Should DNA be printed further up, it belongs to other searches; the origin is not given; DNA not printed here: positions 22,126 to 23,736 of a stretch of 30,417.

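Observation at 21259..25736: Candidate undescribed catabolic module delivering one-carbon units to THF: SDR, Cys-rich unknown, GcvT-like enzyme and AraC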

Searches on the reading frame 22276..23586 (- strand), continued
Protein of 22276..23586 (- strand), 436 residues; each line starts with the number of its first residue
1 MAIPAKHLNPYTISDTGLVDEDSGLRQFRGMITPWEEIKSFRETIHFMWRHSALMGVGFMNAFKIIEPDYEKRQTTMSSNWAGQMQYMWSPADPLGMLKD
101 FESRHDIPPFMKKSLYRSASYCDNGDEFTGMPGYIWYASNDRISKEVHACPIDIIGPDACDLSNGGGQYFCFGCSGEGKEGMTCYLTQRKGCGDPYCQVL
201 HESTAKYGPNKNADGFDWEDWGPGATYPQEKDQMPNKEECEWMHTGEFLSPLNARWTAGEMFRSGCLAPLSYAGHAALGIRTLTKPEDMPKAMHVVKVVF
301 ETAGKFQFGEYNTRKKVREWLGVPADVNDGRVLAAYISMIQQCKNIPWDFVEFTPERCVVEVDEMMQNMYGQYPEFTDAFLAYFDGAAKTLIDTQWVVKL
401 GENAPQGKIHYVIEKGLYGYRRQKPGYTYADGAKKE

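Call 76: search_solved_structures(query=A1, max_evalue=10, show_alignments=2)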
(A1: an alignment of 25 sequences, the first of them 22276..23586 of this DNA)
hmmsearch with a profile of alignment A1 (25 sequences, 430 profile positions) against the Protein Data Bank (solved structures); distinct sequences matched with E-value up to 10: 2.
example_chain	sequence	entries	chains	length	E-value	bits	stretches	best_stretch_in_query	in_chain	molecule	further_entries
5fru_A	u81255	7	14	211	0.045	15.6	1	140-204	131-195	Positive phenol-degradative gene regulator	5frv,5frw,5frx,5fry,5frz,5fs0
7y9a_A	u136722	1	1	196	0.61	11.9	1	302-354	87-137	Down Syndrome Cell Adhesion Molecules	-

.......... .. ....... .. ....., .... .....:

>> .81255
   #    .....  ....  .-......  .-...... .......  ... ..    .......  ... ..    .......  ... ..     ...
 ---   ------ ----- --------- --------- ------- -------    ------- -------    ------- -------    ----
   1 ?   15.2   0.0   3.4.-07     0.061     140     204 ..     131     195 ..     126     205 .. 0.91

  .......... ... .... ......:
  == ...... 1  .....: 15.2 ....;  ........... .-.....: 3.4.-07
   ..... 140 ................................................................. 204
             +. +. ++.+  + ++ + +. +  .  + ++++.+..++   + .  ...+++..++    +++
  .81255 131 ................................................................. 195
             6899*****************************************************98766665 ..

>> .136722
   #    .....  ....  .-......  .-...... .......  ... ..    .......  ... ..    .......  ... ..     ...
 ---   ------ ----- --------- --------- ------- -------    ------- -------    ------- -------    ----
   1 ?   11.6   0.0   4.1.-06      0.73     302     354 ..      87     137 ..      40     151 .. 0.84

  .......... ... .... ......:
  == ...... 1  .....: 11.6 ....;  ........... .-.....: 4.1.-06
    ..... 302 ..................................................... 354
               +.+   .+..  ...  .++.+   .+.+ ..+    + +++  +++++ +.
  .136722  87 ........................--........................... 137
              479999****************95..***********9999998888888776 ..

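Call 77: list_cluster_members(proteins=[window:22276-23586:-, L081:9998-11224:+, L021:1518-2747:+, window:21259-22263:-])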
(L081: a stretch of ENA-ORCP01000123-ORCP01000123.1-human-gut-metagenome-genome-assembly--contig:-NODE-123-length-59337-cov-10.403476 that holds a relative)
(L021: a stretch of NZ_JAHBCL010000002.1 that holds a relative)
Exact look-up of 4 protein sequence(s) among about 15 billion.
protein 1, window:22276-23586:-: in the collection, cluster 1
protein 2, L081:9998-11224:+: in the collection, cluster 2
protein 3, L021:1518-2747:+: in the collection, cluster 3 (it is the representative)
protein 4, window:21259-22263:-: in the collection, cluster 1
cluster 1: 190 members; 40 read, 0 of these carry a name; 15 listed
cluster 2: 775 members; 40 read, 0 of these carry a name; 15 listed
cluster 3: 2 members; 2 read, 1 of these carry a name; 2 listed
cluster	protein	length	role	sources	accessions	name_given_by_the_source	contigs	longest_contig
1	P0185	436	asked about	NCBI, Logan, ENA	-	-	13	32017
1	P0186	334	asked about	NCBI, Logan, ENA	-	-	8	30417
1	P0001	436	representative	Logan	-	-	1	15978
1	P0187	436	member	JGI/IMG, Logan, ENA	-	-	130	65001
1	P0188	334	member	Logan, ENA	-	-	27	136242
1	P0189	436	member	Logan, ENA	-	-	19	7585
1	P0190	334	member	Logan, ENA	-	-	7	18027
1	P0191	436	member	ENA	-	-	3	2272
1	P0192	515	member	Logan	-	-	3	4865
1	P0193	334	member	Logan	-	-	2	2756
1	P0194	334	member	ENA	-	-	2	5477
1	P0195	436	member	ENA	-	-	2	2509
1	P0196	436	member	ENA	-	-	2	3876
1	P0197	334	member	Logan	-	-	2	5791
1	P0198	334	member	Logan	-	-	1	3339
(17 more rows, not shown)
